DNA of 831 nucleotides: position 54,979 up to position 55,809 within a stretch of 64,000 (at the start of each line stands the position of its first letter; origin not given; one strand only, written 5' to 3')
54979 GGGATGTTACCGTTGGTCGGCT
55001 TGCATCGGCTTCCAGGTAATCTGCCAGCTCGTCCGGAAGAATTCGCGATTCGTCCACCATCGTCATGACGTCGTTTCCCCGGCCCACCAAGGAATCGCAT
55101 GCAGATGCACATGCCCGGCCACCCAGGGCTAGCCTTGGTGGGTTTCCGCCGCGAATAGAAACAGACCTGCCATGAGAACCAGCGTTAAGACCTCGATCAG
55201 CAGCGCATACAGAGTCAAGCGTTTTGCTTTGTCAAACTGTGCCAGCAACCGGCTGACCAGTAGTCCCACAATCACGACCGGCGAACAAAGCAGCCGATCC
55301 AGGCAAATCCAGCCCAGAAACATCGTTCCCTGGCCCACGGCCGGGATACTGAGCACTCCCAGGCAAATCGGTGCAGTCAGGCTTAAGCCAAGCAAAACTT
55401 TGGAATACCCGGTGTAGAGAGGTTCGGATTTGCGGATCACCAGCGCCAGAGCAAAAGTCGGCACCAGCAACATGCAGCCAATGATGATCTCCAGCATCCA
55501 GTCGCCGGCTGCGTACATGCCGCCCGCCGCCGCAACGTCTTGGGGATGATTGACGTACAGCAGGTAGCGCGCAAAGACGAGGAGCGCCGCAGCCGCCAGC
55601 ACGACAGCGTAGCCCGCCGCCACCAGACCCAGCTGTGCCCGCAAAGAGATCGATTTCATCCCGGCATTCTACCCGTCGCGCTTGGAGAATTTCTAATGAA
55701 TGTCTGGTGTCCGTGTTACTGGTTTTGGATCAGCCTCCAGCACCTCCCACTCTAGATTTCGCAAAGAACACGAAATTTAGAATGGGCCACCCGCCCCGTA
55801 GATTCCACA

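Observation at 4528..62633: Superfamily of heptamer-periodic short tandem arrays, mostly paired as hairpins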

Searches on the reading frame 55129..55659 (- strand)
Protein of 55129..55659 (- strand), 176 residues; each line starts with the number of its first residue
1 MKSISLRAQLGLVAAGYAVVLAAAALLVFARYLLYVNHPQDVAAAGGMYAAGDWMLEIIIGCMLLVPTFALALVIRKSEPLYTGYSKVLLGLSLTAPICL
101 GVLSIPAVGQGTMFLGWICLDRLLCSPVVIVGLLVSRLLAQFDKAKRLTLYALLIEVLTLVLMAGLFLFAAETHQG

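Call 40: find_encoding_contigs(protein=window:55129-55659:-, flank=10000, max_places=8)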
Protein window:55129-55659:- (176 aa): 5 contigs read that carry it; 5 places shown.
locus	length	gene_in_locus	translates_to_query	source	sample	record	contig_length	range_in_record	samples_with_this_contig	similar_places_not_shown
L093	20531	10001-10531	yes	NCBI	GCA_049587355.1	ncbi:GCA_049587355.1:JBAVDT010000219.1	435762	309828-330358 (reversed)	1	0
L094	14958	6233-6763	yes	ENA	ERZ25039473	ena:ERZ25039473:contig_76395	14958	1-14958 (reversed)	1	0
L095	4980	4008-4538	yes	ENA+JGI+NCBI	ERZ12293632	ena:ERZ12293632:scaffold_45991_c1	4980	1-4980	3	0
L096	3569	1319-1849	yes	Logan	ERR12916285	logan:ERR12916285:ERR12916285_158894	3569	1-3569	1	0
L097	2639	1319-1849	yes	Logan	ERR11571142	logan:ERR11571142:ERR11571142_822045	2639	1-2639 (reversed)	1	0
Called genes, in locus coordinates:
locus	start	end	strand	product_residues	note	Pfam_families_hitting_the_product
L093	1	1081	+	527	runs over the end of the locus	PF00135:COesterase, PF20434:BD-FAE, PF07859:Abhydrolase_3 (faint)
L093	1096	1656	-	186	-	PF19502:DUF6036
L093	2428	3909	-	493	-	PF13520:AA_permease_2, PF00324:AA_permease, PF13906:AA_permease_C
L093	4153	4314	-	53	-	-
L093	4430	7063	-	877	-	PF00580:UvrD-helicase, PF13245:AAA_19, PF13604:AAA_30 (faint), PF13361:UvrD_C, PF13538:UvrD_C_2 (weak), PF21196:PcrA_UvrD_tudor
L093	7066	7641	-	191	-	-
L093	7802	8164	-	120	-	PF06155:GBBH-like_N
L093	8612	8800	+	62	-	PF00830:Ribosomal_L28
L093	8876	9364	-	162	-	PF00254:FKBP_C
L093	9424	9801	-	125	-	PF01042:Ribonuc_L-PSP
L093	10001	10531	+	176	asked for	-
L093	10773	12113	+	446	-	PF03664:Glyco_hydro_62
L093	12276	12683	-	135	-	PF07166:DUF1398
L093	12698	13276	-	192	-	PF14066:DUF4256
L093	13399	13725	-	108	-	PF01022:HTH_5, PF01978:TrmB (weak), PF12802:MarR_2, PF12840:HTH_20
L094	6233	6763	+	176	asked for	-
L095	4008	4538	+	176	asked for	-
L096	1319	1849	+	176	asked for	-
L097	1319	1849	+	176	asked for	-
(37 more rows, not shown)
